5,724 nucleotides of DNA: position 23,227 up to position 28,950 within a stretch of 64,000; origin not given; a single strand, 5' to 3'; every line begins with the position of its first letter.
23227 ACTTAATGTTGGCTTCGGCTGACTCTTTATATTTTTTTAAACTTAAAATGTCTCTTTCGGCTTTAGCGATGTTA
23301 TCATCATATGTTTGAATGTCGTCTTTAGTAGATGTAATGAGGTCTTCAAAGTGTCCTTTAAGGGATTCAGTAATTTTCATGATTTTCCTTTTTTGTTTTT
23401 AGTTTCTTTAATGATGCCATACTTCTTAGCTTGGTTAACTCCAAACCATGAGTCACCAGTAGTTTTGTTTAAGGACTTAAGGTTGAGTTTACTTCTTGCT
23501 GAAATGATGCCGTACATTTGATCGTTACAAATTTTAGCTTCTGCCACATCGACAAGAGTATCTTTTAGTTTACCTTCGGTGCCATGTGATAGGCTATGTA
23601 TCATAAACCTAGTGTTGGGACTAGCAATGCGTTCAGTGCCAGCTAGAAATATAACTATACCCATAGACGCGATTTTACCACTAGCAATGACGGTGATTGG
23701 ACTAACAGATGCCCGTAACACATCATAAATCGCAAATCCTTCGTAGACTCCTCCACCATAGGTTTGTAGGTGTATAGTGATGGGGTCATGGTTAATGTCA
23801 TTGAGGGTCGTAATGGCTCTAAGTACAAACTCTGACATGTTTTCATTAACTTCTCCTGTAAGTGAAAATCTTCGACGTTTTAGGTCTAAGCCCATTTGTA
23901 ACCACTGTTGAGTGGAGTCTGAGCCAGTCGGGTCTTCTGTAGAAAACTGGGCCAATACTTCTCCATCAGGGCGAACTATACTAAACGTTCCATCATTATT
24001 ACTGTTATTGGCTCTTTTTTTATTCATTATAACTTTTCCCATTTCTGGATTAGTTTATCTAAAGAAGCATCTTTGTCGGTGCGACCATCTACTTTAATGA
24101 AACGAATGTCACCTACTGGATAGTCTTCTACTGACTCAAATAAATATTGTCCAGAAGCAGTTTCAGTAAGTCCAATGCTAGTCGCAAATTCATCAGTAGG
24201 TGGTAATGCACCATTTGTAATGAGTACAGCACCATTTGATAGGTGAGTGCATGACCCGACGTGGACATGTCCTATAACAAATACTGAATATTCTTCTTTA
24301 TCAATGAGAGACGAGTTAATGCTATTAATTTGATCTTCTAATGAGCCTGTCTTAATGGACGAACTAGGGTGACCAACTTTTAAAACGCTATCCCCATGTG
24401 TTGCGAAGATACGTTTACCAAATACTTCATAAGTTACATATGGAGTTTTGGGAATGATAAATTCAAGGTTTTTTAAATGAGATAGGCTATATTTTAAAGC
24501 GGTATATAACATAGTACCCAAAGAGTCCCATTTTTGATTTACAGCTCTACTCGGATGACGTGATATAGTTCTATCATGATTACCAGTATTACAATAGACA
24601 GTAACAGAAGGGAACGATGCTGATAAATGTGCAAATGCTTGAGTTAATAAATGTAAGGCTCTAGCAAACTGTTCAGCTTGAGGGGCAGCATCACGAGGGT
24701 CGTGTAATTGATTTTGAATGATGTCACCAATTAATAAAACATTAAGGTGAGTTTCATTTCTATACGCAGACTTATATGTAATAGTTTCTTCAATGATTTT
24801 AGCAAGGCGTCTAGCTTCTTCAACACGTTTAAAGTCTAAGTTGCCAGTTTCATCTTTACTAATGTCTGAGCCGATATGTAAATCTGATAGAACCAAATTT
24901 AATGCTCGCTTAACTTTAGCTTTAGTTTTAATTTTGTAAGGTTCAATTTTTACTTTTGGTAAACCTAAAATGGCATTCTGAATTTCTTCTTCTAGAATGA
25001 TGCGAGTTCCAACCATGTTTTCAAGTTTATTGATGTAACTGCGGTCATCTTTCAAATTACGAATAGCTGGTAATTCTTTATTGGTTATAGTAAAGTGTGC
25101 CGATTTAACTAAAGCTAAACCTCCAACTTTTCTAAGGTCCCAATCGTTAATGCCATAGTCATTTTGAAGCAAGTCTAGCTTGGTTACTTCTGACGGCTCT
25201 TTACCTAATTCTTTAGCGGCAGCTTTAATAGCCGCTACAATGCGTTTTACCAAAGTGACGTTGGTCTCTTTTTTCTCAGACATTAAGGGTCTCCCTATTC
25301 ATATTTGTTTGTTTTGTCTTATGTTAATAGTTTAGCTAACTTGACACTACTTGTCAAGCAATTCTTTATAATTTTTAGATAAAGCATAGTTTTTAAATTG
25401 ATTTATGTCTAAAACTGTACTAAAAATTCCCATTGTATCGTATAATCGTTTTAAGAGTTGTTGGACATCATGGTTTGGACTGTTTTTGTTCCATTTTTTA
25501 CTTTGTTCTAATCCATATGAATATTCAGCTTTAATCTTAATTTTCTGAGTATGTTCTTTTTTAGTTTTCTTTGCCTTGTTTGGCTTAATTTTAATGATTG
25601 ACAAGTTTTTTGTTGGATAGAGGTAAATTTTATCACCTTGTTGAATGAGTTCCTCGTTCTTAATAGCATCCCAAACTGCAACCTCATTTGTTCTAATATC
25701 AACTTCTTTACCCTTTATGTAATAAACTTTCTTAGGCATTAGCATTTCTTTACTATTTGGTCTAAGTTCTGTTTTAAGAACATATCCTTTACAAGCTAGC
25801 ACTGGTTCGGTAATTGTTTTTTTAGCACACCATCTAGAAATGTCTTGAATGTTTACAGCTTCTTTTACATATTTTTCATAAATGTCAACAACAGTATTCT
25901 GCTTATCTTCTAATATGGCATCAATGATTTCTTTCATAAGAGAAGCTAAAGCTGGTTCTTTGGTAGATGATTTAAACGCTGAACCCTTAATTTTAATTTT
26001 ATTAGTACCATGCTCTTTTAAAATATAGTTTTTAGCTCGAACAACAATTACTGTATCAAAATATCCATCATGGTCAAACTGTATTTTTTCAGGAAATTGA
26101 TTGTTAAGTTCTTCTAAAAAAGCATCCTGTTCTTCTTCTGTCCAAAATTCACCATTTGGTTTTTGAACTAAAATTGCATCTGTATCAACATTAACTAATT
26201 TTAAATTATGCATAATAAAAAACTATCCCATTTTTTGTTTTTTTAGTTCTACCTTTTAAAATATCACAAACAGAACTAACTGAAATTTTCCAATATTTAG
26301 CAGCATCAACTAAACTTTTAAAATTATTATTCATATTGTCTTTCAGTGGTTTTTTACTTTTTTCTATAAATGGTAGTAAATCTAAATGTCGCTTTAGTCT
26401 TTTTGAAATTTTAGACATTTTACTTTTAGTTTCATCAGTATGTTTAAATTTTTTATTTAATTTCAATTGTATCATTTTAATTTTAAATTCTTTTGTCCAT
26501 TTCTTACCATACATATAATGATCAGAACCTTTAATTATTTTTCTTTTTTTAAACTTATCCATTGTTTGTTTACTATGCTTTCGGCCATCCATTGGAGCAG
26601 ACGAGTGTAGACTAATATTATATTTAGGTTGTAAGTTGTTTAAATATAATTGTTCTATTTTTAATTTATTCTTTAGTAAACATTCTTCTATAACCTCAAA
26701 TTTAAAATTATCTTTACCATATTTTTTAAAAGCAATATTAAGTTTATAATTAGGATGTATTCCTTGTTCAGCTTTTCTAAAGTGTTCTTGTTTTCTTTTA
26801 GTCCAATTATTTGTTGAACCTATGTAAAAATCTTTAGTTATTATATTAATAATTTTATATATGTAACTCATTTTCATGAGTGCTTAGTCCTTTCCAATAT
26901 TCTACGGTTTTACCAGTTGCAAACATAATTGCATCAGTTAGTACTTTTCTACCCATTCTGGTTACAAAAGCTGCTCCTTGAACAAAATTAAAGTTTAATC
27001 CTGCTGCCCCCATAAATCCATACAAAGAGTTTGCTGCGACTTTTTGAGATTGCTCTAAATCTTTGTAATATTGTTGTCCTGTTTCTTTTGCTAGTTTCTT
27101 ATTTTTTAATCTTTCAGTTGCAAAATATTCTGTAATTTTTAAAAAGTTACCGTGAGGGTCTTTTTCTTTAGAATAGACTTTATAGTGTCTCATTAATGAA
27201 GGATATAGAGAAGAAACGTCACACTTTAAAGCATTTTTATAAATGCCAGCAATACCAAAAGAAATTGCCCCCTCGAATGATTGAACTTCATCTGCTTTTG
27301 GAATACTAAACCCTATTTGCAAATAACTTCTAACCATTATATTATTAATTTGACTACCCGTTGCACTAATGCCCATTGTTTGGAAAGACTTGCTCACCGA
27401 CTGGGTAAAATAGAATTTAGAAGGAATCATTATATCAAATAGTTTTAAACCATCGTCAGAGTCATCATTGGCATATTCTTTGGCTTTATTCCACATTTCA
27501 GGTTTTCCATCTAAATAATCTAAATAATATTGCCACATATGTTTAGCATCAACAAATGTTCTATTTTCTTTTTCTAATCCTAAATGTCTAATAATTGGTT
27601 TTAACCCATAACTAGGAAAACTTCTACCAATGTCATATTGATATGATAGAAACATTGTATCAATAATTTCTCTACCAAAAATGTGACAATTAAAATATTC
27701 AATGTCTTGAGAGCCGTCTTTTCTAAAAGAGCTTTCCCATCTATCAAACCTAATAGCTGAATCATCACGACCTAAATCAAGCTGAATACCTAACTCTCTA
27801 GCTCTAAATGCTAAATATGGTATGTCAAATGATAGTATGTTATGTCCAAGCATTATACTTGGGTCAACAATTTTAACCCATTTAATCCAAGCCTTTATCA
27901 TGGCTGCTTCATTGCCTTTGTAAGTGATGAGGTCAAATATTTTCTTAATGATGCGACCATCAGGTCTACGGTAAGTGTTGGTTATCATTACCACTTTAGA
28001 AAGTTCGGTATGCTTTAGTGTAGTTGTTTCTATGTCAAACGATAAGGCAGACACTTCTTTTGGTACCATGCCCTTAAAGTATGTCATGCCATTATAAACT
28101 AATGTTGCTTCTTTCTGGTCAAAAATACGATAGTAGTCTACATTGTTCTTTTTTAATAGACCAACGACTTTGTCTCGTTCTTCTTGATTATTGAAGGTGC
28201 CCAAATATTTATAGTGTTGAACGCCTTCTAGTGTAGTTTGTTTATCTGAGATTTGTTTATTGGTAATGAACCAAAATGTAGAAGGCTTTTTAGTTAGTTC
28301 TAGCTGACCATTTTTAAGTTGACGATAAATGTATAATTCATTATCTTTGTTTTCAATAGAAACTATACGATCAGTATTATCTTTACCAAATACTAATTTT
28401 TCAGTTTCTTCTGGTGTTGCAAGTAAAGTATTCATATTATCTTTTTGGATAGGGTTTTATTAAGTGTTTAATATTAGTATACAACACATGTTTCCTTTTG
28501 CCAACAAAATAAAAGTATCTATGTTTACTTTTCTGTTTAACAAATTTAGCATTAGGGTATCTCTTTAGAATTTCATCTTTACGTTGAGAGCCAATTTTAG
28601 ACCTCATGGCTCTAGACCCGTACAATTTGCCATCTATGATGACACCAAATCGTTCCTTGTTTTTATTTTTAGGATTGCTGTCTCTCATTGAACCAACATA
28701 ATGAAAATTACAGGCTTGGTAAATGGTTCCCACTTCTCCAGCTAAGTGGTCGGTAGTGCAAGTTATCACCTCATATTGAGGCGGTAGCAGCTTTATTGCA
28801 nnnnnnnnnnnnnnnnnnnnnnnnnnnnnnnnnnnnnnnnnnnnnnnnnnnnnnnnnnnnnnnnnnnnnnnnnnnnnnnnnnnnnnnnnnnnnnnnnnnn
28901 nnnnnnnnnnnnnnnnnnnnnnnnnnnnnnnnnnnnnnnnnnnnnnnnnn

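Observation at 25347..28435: Family-B DNA polymerase split into two cistrons by a free-standing GIY-YIG homing endonuclease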

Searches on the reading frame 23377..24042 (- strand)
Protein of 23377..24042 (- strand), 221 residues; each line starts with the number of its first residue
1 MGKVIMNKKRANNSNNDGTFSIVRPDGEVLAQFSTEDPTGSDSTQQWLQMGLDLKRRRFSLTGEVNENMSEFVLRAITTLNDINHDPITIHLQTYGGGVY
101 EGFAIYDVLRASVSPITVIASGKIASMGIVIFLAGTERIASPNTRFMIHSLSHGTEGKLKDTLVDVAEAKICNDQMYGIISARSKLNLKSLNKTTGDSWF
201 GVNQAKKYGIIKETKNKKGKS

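Call 3: search_protein_families(library=pfam, proteins=[window:23377-24042:-], max_evalue=0.01)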
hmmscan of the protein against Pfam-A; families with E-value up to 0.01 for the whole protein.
window:23377-24042:- (221 aa): 2 families
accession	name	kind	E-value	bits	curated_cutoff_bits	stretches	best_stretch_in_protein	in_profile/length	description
PF00574.28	CLP_protease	-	2.2e-29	103.1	20.2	1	54-213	14-177/182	Clp protease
PF25145.1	NfeD1b_N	-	0.00091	19.3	40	1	62-145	8-91/189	NfeD1b, N-terminal domain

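Call 4: search_protein_families(library=phrogs, proteins=[window:23377-24042:-], max_evalue=0.001)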
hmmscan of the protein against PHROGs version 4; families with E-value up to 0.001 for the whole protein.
window:23377-24042:- (221 aa): 12 families
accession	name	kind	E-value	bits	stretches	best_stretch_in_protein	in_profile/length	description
phrog_94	-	head and packaging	5.8e-30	106.3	1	40-218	64-253/622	head maturation protease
phrog_1684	-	head and packaging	1.3e-18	68.5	1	78-214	65-202/284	head maturation protease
phrog_2976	-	head and packaging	3.8e-18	67.4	1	78-217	43-184/394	head maturation protease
phrog_133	-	head and packaging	8e-18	65.4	1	77-213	39-177/668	head maturation protease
phrog_1827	-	other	4e-15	56.7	1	58-177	26-144/202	ATP-dependent protease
phrog_3348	-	unknown function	1e-12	49.1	1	77-159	57-141/386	-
phrog_5410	-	other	8.4e-12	45.9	1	85-158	55-128/323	ATP-dependent protease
phrog_53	-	head and packaging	4e-09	37.2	1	80-153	112-194/583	head maturation protease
phrog_13984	-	unknown function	1.5e-07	32.6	1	77-147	54-122/123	-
phrog_33547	-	unknown function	1.2e-06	28.8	1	73-215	17-159/357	-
phrog_26628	-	head and packaging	3e-05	24.5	1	78-210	58-193/290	head maturation protease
phrog_23753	-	head and packaging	3.9e-05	24.4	1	84-167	40-122/298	head maturation protease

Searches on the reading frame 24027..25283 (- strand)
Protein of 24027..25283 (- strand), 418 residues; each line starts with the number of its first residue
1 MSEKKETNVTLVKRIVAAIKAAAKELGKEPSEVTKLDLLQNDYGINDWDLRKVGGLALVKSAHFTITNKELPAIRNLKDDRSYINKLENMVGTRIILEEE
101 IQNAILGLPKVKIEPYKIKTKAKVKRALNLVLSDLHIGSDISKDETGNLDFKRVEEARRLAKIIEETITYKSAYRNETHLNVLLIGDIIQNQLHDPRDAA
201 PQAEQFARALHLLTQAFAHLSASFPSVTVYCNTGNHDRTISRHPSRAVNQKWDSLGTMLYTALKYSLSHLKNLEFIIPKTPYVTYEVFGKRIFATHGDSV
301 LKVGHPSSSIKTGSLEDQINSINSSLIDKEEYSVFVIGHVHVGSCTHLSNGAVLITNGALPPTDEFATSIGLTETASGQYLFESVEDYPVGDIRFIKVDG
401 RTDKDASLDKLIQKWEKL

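Call 3: search_protein_families(library=pfam, proteins=[window:24027-25283:-], max_evalue=0.01)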
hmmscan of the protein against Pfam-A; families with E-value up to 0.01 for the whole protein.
window:24027-25283:- (418 aa): 1 family
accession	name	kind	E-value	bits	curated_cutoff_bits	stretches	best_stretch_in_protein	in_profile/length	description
PF00149.33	Metallophos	-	1.1e-05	26.4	21.5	1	130-343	4-159/191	Calcineurin-like phosphoesterase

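Call 4: search_protein_families(library=phrogs, proteins=[window:24027-25283:-], max_evalue=0.001)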
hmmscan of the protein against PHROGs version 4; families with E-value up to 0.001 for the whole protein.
window:24027-25283:- (418 aa): 2 families
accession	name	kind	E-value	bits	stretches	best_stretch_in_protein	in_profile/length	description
phrog_284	-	DNA, RNA and nucleotide metabolism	1.9e-43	149.9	1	74-383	75-379/398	exonuclease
phrog_704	-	DNA, RNA and nucleotide metabolism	1.3e-06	28.8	1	100-375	106-364/390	DNA repair exonuclease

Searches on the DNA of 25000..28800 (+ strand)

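Call 5: search_dna_similar(query=window:25000-28800:+, collection=phages, mode=near, max_rows=30)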
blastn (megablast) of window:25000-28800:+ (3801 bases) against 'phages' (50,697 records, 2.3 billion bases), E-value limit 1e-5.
No match.

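Call 9: search_rna_families(source=window, start=25000, end=28800, threshold=evalue, max_evalue=10)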
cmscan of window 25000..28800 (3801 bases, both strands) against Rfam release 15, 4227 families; matches with E-value up to 10: 3.
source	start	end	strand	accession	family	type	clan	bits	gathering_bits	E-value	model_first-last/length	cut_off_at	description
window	27660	27696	+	RF01368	CRISPR-DR55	Gene; CRISPR;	-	23.4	41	4.4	1-37/37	no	CRISPR RNA direct repeat element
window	27501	27570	-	RF02512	PYLIS_5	Cis-reg;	-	20.2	60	5.7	1-100/100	no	Pyrrolysine insertion sequence transposase 1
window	26949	27003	-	RF01985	ZEB2_AS1_2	Gene; lncRNA;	-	19.4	70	0.24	1-61/61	no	ZEB2 antisense RNA 1 conserved region 2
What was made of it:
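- On Group I intron carrying a homing-endonuclease gene: No Rfam hit at E<=10 (call 9).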

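Call 53: search_rna_families(sources=[L003, L005, L006, L008, L009, L010, L013, L019, L020, L025, L026, L027], threshold=gathering)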
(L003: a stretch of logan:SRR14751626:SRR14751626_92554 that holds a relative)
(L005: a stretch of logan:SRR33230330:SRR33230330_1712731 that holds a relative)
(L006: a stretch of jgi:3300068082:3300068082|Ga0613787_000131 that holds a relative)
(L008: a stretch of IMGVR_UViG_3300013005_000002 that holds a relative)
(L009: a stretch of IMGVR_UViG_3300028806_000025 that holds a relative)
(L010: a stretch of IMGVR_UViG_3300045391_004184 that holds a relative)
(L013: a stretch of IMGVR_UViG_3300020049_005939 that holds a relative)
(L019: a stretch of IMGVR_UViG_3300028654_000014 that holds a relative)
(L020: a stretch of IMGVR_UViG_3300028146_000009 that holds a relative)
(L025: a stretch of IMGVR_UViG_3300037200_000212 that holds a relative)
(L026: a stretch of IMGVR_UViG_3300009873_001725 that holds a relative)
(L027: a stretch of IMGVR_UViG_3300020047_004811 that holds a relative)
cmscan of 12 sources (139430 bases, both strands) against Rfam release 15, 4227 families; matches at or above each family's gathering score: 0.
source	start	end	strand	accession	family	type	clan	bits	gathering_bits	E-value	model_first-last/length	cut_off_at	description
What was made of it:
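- On Group I intron carrying a homing-endonuclease gene: No hit in 12 relatives (call 53).
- No intron: Rfam finds nothing in the window or in 12 relatives (calls 9, 53). Rfam finds no match at E<=10 in 25000-28800 (call 9) and none at gathering threshold in 12 relatives (call 53).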
